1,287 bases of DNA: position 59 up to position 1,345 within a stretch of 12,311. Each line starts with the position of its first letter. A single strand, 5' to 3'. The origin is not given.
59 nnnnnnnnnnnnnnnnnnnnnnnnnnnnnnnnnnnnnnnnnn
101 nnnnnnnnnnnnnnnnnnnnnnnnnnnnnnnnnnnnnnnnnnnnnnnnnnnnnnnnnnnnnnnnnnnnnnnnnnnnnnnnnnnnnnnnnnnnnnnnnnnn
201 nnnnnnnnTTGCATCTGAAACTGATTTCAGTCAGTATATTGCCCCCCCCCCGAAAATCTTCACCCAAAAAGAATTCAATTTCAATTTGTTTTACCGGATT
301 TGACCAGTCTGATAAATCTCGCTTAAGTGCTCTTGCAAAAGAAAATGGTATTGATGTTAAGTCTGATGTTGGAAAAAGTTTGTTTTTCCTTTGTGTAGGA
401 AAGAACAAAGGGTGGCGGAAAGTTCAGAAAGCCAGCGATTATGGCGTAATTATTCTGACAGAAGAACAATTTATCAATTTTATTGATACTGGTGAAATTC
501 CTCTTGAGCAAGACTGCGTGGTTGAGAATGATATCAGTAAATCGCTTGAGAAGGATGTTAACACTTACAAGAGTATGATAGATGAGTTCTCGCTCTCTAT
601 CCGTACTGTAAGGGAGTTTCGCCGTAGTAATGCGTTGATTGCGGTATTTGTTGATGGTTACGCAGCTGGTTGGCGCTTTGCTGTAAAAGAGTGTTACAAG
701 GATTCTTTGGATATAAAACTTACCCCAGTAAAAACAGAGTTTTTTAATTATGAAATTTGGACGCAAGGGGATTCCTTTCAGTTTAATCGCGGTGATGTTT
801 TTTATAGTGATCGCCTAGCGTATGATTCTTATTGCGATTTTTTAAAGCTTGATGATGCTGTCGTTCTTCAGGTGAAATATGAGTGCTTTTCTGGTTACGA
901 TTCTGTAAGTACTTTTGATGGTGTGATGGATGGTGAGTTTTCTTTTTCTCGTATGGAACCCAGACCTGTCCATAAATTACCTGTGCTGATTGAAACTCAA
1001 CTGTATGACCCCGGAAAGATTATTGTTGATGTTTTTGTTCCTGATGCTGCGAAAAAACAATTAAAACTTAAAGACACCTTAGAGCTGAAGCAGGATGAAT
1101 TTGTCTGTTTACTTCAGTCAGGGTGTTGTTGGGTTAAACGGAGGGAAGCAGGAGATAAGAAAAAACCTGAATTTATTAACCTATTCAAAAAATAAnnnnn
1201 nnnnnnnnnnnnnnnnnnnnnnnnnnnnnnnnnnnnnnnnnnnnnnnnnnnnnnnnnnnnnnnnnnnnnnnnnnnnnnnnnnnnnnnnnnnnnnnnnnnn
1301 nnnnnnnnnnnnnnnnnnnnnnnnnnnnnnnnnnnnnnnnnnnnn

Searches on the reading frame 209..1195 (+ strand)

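Call 21: search_protein_families(library=pfam, proteins=[window:209-1195:+], max_evalue=0.01)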
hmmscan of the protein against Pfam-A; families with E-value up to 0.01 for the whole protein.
window:209-1195:+ (328 aa): 2 families
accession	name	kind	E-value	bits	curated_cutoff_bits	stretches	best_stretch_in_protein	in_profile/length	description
PF00533.33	BRCT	-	9.9e-09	35.8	21.3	1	21-90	6-76/78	BRCA1 C Terminus (BRCT) domain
PF12738.14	PTCB-BRCT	-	0.0012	19.2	22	1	25-83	2-59/63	twin BRCT domain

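Call 22: search_protein_families(library=phrogs, proteins=[window:209-1195:+], max_evalue=0.01)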
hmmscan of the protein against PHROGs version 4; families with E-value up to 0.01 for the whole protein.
window:209-1195:+ (328 aa): 5 families
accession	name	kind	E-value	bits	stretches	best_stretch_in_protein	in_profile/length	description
phrog_36782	-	unknown function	1.1e-64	220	1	14-318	94-398/407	-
phrog_2561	-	DNA, RNA and nucleotide metabolism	3.2e-27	96.8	1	15-98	83-166/167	DNA ligase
phrog_3869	-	DNA, RNA and nucleotide metabolism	6.5e-08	32.5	1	16-90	576-651/656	NAD-dependent DNA ligase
phrog_31886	-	unknown function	7.3e-05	22.7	1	154-201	251-298/374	-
phrog_3498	-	DNA, RNA and nucleotide metabolism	0.00014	22.7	1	17-90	174-251/256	NAD-dependent DNA ligase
